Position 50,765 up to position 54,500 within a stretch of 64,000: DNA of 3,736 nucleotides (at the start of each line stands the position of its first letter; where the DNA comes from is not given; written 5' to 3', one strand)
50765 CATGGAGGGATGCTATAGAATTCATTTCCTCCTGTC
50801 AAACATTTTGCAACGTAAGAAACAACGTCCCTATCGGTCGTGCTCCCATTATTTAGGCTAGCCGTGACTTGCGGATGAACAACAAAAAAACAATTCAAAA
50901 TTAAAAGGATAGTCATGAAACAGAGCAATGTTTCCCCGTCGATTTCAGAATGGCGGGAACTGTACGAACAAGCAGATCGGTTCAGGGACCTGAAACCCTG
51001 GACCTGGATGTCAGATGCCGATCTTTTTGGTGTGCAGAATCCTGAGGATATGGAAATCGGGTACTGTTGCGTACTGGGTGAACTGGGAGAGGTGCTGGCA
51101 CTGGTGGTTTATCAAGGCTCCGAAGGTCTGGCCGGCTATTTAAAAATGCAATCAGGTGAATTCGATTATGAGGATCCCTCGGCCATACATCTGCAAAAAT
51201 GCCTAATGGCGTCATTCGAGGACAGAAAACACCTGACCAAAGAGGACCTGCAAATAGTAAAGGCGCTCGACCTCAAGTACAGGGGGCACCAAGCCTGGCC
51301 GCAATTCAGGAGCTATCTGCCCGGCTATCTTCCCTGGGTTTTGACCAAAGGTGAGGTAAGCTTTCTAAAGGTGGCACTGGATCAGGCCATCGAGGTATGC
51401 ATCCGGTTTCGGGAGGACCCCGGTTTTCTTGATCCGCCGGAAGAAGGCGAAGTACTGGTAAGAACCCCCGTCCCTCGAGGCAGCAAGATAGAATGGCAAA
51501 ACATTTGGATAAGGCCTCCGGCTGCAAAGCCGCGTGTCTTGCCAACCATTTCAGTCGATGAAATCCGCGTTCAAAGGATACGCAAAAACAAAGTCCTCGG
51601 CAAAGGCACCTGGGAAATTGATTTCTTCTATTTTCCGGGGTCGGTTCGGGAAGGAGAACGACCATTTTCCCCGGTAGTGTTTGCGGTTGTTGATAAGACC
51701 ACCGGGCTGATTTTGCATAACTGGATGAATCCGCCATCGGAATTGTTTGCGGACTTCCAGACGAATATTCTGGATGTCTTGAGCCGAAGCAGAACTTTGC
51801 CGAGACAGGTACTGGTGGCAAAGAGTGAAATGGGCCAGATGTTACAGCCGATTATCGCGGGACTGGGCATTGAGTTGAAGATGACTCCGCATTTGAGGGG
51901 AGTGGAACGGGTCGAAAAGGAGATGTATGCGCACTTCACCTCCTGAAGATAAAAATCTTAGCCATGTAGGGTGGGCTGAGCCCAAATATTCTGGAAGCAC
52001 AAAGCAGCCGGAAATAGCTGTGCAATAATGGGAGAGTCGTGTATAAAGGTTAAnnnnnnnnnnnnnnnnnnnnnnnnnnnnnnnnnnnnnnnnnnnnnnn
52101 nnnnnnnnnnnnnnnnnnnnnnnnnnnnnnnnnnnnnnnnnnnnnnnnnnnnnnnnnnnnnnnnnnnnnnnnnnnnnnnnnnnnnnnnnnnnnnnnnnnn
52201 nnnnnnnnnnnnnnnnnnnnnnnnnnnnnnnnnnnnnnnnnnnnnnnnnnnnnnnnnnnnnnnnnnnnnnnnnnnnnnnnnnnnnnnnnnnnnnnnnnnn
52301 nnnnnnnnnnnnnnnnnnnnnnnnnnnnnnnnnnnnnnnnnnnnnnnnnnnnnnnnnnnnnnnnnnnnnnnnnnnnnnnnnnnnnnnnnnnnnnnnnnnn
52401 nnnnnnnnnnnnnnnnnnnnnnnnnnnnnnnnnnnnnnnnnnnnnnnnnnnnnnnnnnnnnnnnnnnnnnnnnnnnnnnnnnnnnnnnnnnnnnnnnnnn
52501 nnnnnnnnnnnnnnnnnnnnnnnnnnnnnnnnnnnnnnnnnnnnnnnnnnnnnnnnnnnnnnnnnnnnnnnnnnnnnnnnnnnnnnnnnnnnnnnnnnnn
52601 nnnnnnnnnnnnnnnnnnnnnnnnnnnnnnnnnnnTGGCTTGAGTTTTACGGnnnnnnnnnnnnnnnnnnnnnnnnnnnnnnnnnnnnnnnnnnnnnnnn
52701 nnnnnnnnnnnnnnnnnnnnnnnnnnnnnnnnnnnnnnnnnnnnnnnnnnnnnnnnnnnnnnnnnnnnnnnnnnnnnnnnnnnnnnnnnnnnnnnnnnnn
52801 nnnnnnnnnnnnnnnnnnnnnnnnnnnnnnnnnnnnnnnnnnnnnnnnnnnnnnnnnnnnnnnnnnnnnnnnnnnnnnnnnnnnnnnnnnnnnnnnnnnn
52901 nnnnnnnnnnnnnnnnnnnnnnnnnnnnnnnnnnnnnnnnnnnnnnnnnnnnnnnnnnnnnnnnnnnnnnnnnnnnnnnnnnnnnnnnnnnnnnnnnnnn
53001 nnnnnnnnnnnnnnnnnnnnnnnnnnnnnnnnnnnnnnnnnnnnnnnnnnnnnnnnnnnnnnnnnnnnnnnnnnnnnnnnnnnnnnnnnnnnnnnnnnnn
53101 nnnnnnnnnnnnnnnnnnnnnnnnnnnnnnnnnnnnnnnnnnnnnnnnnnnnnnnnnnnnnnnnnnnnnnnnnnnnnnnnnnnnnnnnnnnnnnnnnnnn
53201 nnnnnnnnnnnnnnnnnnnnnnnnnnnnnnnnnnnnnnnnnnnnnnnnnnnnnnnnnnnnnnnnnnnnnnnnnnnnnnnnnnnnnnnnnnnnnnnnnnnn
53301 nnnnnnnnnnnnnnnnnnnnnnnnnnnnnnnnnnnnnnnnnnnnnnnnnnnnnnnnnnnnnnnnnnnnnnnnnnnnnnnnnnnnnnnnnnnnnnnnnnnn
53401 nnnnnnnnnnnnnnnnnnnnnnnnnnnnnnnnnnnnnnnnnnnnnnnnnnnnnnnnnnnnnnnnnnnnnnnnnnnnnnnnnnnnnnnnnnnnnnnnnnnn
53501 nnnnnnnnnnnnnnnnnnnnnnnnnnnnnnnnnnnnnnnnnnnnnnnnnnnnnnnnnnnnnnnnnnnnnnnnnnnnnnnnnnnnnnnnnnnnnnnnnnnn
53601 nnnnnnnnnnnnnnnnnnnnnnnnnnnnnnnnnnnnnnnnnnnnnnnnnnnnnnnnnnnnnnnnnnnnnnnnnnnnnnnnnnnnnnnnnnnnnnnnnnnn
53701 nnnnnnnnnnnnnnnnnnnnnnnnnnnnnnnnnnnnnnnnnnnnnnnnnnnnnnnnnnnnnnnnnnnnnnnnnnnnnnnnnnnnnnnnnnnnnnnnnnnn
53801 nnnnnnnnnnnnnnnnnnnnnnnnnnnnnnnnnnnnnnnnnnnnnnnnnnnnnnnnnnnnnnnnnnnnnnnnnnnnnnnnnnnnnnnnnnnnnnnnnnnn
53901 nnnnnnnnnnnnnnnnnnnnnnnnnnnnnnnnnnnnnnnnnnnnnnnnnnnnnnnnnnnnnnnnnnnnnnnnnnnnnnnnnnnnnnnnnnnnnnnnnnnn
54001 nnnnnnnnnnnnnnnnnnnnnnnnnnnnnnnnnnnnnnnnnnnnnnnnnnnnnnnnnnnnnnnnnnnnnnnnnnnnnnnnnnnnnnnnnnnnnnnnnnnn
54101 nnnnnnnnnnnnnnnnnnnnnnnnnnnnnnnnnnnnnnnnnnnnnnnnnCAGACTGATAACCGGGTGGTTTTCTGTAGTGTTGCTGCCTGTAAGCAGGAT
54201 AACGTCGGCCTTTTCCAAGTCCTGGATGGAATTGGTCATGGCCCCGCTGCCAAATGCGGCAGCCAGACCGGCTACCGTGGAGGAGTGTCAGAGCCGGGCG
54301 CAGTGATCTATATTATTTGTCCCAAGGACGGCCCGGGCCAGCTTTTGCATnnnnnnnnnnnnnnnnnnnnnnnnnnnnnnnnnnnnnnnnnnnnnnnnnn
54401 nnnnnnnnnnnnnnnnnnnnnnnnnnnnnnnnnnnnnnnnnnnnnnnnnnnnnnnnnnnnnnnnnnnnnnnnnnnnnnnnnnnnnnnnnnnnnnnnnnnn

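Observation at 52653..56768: One selenoprotein gene split by the ORF caller: a fused NAD(P)H-type formate dehydrogenase of about 1355 aa with in-frame UGA and SECIS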

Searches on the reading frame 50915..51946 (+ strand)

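Call 9: search_protein_families(library=ncbifam, proteins=[window:50915-51946:+])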
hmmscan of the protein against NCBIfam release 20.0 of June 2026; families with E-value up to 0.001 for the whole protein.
window:50915-51946:+ (343 aa): 0 families

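Call 63: search_protein_families(library=pfam, max_evalue=0.01, proteins=[window:50915-51946:+])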
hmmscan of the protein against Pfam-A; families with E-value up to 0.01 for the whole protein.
window:50915-51946:+ (343 aa): 2 families
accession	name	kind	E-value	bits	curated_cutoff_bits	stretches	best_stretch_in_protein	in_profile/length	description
PF23988.1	DUF7309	-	1.1e-62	210.8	27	1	13-183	1-170/170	Domain of unknown function (DUF7309)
PF22007.2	DUF6930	-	3.3e-23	82.7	27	1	219-337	2-122/123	Domain of unknown function (DUF6930)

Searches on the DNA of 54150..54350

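Call 64: search_rna_families(source=window, start=54150, end=54350, threshold=evalue, max_evalue=10)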
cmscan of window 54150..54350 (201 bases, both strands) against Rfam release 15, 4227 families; matches with E-value up to 10: 5.
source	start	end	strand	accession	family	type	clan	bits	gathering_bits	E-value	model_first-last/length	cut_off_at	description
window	54235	54293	-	RF01989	SECIS_3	Cis-reg;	-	52.8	63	7.6e-12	1-59/59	no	Selenocysteine insertion sequence 3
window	54274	54297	+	RF01307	sR55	Gene; snRNA; snoRNA; CD-box;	-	12.3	35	1.8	1-65/65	no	Small nucleolar RNA sR55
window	54193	54247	+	RF01129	sR44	Gene; snRNA; snoRNA; CD-box;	-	11.8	45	1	1-55/55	no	Small nucleolar RNA sR44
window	54155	54178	+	RF00571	SNORD65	Gene; snRNA; snoRNA; CD-box;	CL00057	10.6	41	7.5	50-73/73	no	Small nucleolar RNA SNORD65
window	54154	54187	-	RF02595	EBv-sisRNA-1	Gene;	-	10.3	58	9.6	1-81/81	no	Epstein-Barr virus stable intronic sequence RNA 1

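Call 65: search_rna_families(source=window, start=54200, end=54320, threshold=evalue, max_evalue=0.001, show_alignments=1)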
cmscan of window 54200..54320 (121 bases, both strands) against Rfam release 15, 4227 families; matches with E-value up to 0.001: 1.
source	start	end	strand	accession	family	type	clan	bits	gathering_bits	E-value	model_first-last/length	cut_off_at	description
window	54235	54293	-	RF01989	SECIS_3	Cis-reg;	-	52.8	63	4.5e-12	1-59/59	no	Selenocysteine insertion sequence 3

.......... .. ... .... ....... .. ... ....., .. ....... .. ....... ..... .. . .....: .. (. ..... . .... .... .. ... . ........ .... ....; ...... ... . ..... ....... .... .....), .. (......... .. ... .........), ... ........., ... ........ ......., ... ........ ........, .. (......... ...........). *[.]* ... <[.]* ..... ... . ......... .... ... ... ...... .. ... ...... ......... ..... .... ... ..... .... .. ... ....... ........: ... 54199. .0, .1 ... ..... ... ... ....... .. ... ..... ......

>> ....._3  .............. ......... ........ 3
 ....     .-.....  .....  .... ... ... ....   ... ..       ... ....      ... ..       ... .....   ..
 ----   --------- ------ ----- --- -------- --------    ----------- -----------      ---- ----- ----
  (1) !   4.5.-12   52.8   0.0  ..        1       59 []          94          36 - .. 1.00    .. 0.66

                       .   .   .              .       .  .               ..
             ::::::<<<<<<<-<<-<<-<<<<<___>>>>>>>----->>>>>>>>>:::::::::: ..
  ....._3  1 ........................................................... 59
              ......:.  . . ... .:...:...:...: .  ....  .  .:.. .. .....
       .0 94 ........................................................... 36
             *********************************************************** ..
